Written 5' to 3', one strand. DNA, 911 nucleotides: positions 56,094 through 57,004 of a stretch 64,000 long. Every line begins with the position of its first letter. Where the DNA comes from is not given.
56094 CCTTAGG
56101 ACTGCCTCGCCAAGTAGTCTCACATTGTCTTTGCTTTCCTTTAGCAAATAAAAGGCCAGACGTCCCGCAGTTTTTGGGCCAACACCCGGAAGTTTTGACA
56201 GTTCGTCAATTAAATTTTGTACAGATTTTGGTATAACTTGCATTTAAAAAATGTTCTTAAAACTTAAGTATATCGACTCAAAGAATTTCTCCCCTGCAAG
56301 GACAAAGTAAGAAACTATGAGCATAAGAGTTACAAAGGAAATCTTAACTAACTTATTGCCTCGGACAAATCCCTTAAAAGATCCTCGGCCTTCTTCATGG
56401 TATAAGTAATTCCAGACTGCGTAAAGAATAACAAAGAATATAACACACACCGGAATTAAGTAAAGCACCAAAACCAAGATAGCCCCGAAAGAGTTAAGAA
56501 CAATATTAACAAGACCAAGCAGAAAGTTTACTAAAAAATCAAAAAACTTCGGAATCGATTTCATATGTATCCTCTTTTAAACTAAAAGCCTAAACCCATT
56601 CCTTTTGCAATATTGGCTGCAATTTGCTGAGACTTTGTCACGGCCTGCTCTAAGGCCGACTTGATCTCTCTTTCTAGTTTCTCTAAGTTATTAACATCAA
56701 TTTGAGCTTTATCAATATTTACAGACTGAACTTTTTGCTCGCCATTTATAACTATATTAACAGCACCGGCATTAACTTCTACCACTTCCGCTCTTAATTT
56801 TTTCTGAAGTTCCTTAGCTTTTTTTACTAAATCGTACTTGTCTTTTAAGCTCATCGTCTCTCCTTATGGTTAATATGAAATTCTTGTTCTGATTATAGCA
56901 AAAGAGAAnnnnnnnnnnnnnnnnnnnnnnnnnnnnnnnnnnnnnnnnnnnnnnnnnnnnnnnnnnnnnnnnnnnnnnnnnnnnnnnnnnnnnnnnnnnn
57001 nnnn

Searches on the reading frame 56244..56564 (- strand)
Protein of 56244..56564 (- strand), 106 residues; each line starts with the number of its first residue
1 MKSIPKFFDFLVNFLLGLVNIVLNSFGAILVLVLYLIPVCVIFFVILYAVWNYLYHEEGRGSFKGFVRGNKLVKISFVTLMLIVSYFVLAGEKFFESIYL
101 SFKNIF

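Call 3: search_protein_families(library=pfam, proteins=[window:56244-56564:-], max_evalue=0.01)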
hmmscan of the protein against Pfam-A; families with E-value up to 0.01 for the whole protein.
window:56244-56564:- (106 aa): 0 families

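Call 4: search_protein_families(library=ncbifam, proteins=[window:56244-56564:-], max_evalue=0.01)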
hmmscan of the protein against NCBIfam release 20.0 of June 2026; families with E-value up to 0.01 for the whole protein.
window:56244-56564:- (106 aa): 1 family
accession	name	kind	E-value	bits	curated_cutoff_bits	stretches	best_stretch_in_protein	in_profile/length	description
NF038378.1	DNZ54_00345_fm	subfamily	0.0045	17.2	40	1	4-100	6-106/124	DNZ54_00345 family protein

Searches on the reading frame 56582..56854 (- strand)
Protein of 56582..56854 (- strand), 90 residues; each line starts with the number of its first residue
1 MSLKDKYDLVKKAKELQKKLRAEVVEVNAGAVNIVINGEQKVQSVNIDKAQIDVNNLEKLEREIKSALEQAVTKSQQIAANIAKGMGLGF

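Call 3: search_protein_families(library=pfam, proteins=[window:56582-56854:-], max_evalue=0.01)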
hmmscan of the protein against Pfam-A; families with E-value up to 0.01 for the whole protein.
window:56582-56854:- (90 aa): 1 family
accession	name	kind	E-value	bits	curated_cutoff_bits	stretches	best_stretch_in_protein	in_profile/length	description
PF02575.21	YbaB_DNA_bd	-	1.2e-11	45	25.5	1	10-85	8-85/91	YbaB/EbfC DNA-binding family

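Call 4: search_protein_families(library=ncbifam, proteins=[window:56582-56854:-], max_evalue=0.01)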
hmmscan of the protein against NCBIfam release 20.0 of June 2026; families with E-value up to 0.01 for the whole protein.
window:56582-56854:- (90 aa): 1 family
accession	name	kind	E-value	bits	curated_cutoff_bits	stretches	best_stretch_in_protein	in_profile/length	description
TIGR00103.1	DNA_YbaB_EbfC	equivalog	5.8e-12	45.6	49.45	1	9-86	18-98/104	YbaB/EbfC family nucleoid-associated protein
